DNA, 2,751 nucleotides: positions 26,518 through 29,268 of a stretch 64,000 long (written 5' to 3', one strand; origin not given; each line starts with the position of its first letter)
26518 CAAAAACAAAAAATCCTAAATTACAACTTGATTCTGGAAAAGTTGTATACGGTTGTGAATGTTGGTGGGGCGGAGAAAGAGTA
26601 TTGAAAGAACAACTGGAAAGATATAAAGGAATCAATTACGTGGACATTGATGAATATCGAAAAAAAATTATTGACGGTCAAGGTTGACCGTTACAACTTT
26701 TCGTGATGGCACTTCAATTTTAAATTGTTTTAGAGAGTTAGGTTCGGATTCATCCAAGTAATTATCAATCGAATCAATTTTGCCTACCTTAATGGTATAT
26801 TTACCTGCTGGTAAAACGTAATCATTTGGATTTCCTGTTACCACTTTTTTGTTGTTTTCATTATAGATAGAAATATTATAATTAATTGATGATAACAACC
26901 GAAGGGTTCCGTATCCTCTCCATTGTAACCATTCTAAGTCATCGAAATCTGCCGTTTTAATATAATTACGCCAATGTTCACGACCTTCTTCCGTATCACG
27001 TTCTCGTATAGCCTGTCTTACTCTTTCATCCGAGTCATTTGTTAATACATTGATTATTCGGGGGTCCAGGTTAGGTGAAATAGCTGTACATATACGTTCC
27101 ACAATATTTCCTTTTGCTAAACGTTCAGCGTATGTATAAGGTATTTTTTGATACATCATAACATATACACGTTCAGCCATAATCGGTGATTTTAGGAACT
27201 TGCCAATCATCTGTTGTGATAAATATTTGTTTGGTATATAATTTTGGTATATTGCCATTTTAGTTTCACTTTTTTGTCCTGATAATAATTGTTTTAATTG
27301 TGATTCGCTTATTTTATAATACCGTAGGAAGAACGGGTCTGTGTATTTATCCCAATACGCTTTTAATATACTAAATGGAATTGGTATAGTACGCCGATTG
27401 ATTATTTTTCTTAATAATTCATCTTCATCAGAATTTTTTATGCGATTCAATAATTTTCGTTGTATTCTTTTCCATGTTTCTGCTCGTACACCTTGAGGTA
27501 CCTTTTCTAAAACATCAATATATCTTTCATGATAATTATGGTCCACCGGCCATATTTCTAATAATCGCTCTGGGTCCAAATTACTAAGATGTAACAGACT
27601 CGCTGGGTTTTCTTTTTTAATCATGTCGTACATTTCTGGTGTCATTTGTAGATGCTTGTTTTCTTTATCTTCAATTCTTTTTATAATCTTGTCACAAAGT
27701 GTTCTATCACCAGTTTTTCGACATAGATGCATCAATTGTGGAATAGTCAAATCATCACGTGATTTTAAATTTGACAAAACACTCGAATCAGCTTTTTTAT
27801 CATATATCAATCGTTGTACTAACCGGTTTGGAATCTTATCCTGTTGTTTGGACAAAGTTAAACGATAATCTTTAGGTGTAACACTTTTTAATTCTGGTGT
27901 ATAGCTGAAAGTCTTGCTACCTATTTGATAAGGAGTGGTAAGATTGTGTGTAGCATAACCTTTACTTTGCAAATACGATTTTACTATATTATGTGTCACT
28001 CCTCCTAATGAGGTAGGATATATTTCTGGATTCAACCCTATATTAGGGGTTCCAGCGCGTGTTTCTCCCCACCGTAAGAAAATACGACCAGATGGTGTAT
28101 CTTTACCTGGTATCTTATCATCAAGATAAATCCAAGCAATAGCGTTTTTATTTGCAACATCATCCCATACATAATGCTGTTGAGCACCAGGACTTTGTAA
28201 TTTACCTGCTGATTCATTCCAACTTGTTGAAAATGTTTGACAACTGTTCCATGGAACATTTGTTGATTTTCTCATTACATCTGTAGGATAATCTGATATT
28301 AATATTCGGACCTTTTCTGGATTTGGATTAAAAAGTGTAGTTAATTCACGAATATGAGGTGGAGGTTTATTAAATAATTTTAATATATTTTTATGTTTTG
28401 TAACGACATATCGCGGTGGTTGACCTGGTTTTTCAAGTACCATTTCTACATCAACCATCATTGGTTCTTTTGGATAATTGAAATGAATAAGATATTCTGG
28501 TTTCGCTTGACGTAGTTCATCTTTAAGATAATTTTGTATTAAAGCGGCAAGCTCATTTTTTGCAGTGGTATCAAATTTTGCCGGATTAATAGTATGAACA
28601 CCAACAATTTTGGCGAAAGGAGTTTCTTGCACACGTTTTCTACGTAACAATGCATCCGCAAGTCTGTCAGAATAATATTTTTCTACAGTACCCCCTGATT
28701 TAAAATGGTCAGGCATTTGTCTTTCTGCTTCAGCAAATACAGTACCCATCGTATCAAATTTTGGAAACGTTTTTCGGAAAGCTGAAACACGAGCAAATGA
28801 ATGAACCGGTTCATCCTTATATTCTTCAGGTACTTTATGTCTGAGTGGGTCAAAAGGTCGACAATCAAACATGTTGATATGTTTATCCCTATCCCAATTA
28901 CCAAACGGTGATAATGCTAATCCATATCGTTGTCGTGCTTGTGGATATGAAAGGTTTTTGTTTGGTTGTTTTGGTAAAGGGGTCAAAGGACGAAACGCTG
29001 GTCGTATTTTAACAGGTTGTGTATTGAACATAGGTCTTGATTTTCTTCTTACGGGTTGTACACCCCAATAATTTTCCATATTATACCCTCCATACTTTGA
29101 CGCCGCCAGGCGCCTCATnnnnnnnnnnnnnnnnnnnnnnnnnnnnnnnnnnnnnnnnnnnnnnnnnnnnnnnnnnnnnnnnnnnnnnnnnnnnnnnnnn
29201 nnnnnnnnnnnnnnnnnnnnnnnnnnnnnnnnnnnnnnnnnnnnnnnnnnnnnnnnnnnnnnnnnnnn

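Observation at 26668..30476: Inverted two-gene module encoding large LRV/HEAT-repeat proteins, with its own divergent promoter and hairpin + T8 terminator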

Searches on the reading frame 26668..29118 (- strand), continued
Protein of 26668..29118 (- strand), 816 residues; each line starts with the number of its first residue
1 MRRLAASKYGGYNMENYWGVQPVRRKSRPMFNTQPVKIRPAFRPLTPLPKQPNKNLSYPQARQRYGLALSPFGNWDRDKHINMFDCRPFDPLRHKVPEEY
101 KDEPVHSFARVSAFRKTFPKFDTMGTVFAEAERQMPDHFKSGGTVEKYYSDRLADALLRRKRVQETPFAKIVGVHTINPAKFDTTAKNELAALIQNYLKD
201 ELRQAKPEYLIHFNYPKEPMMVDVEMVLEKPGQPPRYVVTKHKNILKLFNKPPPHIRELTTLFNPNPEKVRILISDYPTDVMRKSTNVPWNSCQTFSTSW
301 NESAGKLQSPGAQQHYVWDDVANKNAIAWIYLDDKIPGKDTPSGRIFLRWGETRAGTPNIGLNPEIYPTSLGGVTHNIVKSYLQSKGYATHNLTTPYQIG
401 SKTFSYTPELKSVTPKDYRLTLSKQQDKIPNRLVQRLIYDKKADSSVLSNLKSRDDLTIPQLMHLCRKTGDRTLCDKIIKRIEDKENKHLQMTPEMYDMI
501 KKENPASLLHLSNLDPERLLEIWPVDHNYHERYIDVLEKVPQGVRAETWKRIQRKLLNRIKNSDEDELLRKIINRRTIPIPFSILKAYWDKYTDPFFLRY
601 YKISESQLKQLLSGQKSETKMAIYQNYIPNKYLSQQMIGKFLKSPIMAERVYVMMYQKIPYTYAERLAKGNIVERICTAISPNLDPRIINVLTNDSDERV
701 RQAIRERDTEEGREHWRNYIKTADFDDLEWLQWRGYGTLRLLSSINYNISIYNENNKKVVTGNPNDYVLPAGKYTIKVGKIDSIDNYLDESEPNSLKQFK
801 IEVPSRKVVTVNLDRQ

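Call 85: fold_search(model_id=the predicted structure, library=viral)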
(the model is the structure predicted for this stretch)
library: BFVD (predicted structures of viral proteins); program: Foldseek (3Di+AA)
matches with E <= 10: 373; with E <= 0.001: 10
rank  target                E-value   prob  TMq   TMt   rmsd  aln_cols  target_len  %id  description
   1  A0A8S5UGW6            7.0e-09  1.00  0.17  0.20  23.5       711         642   14  Uncharacterized protein [Myoviridae sp. ctshb19]
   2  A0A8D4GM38            2.3e-08  1.00  0.18  0.21  27.0       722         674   15  (no name in the UniProt tables at hand)
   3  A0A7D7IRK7            4.1e-08  1.00  0.18  0.30  29.1       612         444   13  (no name in the UniProt tables at hand)
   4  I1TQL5                6.0e-08  1.00  0.22  0.21  18.4       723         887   14  (no name in the UniProt tables at hand)
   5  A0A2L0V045            1.4e-07  1.00  0.17  0.25  28.3       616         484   12  Uncharacterized protein [Agrobacterium phage Atu_ph07]
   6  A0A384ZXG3            2.3e-07  1.00  0.18  0.23  24.2       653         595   13  Uncharacterized protein [Dickeya phage vB_DsoM_JA29]
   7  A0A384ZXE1            2.8e-05  1.00  0.16  0.19  21.1       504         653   13  Uncharacterized protein [Dickeya phage vB_DsoM_JA29]
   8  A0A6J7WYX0            2.0e-04  1.00  0.11  0.16  19.9       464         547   12  Leucine rich repeat variant [uncultured Caudovirales phage]
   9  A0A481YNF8            7.8e-04  1.00  0.15  0.23  16.1       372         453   16  Uncharacterized protein [Pithovirus LCDPAC02]
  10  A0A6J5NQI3            8.2e-04  1.00  0.10  0.31  15.3       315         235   12  Leucine rich repeat variant [uncultured Caudovirales phage]
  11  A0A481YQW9            1.2e-03  1.00  0.15  0.19  14.6       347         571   13  Uncharacterized protein [Pithovirus LCDPAC02]
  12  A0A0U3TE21            1.8e-03  1.00  0.17  0.35  14.4       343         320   14  (no name in the UniProt tables at hand)
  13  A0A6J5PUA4            2.9e-03  1.00  0.15  0.45  14.1       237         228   17  Leucine rich repeat variant [uncultured Caudovirales phage]
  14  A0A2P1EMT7            1.5e-02  0.33  0.09  0.13  18.5       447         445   12  DUF4116 domain-containing protein [Moumouvirus australiensis]
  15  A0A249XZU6            1.8e-02  0.99  0.18  0.36   8.0       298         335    9  (no name in the UniProt tables at hand)
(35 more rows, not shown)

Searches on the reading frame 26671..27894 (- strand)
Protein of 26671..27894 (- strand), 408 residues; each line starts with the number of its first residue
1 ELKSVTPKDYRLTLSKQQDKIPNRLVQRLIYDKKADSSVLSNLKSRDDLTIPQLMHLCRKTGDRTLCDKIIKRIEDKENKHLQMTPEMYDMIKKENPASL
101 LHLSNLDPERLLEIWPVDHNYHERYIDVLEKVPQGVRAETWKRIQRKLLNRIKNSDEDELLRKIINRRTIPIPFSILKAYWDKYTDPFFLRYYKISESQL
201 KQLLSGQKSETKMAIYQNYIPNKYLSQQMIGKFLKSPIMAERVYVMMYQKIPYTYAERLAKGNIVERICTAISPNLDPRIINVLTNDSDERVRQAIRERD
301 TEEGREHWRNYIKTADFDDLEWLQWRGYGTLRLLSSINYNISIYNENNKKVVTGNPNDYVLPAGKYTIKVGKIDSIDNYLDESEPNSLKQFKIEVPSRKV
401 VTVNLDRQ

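Call 73: search_protein_families(library=pfam, proteins=[window:26671-27894:-], max_evalue=10)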
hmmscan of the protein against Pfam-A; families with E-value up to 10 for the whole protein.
window:26671-27894:- (408 aa): 1 family
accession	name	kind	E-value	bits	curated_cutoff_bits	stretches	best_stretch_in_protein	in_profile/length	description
PF05698.19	Trigger_C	-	0.01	16.3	22.7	1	136-209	5-77/162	Bacterial trigger factor protein (TF) C-terminus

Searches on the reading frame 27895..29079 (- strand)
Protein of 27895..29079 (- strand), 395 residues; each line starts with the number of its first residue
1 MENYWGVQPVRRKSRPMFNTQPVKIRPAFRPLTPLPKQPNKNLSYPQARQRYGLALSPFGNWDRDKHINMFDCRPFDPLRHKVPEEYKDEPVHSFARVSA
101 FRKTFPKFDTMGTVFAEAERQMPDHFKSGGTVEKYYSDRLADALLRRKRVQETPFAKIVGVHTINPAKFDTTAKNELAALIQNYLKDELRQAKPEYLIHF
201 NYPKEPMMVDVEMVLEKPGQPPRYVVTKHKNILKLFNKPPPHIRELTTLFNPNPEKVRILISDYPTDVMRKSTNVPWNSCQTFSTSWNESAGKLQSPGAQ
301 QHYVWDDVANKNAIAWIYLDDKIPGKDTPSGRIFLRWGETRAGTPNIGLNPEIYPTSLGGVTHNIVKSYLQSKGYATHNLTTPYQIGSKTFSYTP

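Call 43: search_protein_representatives(alignment_id=A4)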
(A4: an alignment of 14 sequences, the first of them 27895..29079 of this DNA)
Query: 14 sequences, 396 profile positions. Proteins with E-value up to 0.001 (for the whole library): 719; up to 1e-10: 183; up to 1e-30: 42. The best 150 are listed.
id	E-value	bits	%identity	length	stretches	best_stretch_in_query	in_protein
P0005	2.7e-162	556.9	-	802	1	21-396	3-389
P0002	3.0e-152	523.8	-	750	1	1-395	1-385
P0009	1.1e-150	518.6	-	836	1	1-396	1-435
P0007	1.2e-149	515.2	-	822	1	1-395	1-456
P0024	1.2e-148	511.9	-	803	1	1-396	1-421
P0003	9.9e-148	508.9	-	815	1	1-396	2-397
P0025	1.0e-144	499.0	-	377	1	1-366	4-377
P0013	1.2e-144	498.8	-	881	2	1-395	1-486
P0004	1.1e-138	479.1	-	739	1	2-396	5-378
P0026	4.4e-137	473.9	-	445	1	1-394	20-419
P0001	1.1e-136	472.5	-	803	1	1-378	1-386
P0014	2.1e-135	468.3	-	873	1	1-395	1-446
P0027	1.3e-127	442.7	-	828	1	2-388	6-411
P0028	4.7e-127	440.8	-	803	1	34-396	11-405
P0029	3.6e-124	431.3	-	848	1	2-396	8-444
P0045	1.0e-43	166.5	-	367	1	195-387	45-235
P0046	8.7e-42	160.1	-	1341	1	104-395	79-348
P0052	1.9e-35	139.2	-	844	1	137-395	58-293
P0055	2.7e-31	125.5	-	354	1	139-396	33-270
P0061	1.9e-25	106.3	-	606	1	236-394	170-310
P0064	4.3e-21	91.9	-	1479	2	241-395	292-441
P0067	4.4e-20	88.6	-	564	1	237-394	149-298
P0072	3.8e-19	85.5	-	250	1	211-387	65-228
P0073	3.9e-19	85.5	-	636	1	212-394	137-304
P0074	4.3e-19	85.4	-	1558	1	241-395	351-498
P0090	1.4e-17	80.4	-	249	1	236-395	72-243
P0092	2.9e-17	79.3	-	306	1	239-395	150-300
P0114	9.9e-16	74.3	-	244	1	20-92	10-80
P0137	3.3e-13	66.0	-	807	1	18-97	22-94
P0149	8.3e-13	64.7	-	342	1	23-90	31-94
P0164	4.1e-12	62.4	-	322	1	17-84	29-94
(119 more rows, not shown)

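Call 44: search_protein_families(library=pfam, proteins=[P0064, P0074, P0061, P0067, P0073, P0092, P0072, P0090, P0046, P0052], max_evalue=0.01)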
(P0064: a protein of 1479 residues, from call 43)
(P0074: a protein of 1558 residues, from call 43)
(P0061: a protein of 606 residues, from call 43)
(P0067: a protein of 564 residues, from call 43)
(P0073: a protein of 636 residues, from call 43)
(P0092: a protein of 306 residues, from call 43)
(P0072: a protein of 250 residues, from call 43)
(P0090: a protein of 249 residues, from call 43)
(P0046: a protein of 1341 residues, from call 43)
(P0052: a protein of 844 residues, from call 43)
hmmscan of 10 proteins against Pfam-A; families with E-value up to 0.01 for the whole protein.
P0064 (1479 aa): 0 families

P0074 (1558 aa): 0 families

P0061 (606 aa): 0 families

P0067 (564 aa): 0 families

P0073 (636 aa): 1 family
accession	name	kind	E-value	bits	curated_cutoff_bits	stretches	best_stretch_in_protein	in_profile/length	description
PF05919.16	Mitovir_RNA_pol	-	0.0093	15.4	25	0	495-602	271-378/497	Mitovirus RNA-dependent RNA polymerase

P0092 (306 aa): 1 family
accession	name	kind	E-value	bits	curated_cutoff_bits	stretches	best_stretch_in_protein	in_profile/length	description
PF14130.12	Cap4_nuclease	-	0.007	17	26.2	0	68-127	79-140/200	Cap4, dsDNA endonuclease domain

P0072 (250 aa): 0 families

P0090 (249 aa): 0 families

P0046 (1341 aa): 0 families

P0052 (844 aa): 0 families

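Call 54: find_related_loci(query=A4, collection=viral_contigs, flank=10000)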
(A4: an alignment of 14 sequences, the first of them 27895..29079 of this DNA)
Query A4 (395 aa) in viral_contigs; peptide patterns used: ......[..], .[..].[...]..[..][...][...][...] (x = any residue, [..] = any of these).
69 stretches matched a pattern, but none encodes a relative of the query by tblastn (E <= 1e-3).

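Call 56: find_related_loci(query=A4, collection=metagenome_contigs, flank=10000)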
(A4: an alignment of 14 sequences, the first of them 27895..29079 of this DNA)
Query A4 (395 aa) in metagenome_contigs; peptide patterns used: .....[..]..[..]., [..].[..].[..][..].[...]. (x = any residue, [..] = any of these).
282 stretches matched a pattern; 22 encode a relative of the query (tblastn E <= 1e-3); 21 distinct loci.
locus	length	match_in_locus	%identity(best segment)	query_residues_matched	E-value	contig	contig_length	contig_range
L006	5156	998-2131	40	1-385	1e-78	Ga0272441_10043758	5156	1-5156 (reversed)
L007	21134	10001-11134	40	1-385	1e-76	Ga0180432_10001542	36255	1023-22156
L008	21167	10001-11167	36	1-385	7e-71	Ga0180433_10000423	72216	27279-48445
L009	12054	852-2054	34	1-382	2e-66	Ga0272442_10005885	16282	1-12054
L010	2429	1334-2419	36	36-376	4e-66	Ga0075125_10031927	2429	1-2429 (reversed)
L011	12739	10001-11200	33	1-382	1e-62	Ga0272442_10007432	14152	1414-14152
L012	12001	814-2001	35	35-386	6e-60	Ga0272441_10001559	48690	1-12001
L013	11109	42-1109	33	34-382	3e-59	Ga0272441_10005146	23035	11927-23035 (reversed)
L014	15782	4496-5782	32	1-359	1e-53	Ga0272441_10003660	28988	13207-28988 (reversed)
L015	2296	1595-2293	37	37-284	2e-44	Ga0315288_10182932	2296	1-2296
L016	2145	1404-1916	42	35-211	1e-32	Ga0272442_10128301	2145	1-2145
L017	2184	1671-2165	42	1-165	9e-32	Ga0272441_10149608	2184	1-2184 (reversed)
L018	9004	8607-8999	38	1-119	2e-22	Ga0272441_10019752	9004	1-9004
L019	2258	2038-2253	50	37-120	1e-20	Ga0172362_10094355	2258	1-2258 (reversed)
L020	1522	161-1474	37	4-104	2e-12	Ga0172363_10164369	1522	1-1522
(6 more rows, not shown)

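Call 60: search_solved_structures(query=A4, max_evalue=10, show_alignments=2)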
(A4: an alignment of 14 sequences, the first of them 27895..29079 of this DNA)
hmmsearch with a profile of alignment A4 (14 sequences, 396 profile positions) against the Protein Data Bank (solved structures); distinct sequences matched with E-value up to 10: 5.
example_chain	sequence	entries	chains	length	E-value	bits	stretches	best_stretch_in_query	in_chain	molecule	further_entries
9khx_A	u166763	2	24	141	0.23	13.7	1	294-334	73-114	Gene product J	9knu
8yq7_A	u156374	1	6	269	0.51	12.6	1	211-268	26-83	Endolytic murein transglycosylase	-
9hnh_A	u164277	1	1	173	0.83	11.9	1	86-134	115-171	Chains: A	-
10vb_B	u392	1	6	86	1.9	10.8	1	285-337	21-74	Anti-CRISPR protein (AcrIIC1)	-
10vc_B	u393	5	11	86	1.9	10.8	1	285-337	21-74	Anti-CRISPR protein (AcrIIC1)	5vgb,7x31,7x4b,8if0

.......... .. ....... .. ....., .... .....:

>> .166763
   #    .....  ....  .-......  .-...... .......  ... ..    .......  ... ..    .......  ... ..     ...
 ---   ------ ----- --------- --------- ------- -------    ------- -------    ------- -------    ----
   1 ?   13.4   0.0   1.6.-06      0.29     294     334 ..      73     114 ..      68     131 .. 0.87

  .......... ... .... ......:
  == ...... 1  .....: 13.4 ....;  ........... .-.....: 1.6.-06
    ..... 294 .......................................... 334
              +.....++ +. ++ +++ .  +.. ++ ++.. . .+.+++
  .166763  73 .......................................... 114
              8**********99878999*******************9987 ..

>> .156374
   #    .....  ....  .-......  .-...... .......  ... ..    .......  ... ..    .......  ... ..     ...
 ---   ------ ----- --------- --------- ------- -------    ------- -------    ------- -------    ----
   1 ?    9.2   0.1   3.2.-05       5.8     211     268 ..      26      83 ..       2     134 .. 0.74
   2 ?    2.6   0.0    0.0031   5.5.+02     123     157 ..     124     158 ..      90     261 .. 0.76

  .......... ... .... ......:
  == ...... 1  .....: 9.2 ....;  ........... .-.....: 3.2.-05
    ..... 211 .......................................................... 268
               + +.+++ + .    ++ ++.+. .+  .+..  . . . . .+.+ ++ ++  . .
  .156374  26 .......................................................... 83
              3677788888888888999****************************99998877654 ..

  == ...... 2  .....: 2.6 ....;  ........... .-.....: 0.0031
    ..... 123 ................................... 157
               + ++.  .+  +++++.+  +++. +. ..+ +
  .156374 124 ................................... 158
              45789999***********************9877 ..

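Call 64: search_protein_families(library=pfam, proteins=[P0137, P0114, P0164, P0149], max_evalue=0.01)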
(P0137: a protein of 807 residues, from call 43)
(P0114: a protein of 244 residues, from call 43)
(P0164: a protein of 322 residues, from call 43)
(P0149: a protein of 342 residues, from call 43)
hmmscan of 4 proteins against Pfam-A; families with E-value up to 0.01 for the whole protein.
P0137 (807 aa): 4 families
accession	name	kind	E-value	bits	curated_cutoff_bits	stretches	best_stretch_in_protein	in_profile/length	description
PF01743.26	PolyA_pol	-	1.4e-24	87.3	23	1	113-240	1-125/126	Poly A polymerase head domain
PF01966.28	HD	-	6.2e-11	43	22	1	345-431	4-92/116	HD domain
PF12627.12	PolyA_pol_RNAbd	-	1.4e-07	31.6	22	1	266-326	1-62/64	Probable RNA and SrmB- binding site of polymerase A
PF03793.24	PASTA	-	6.5e-05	23.3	23.2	1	136-174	6-51/64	PASTA domain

P0114 (244 aa): 0 families

P0164 (322 aa): 0 families

P0149 (342 aa): 0 families

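Call 86: search_dna_similar(query=P0067, collection=phages, mode=protein, max_evalue=0.001, max_rows=15)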
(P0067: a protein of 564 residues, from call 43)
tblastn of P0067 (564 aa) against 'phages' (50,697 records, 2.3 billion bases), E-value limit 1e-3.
No match.

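Call 97: search_protein_families(library=phrogs, proteins=[P0092, P0072, P0090, P0061, P0067, P0073, P0045, P0055], max_evalue=0.001)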
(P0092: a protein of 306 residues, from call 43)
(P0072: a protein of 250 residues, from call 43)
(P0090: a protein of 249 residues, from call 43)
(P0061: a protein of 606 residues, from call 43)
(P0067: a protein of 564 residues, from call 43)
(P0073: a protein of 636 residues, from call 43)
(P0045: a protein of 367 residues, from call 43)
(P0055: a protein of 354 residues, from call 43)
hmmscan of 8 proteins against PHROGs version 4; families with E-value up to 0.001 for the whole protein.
P0092 (306 aa): 0 families

P0072 (250 aa): 0 families

P0090 (249 aa): 0 families

P0061 (606 aa): 0 families

P0067 (564 aa): 0 families

P0073 (636 aa): 0 families

P0045 (367 aa): 0 families

P0055 (354 aa): 0 families
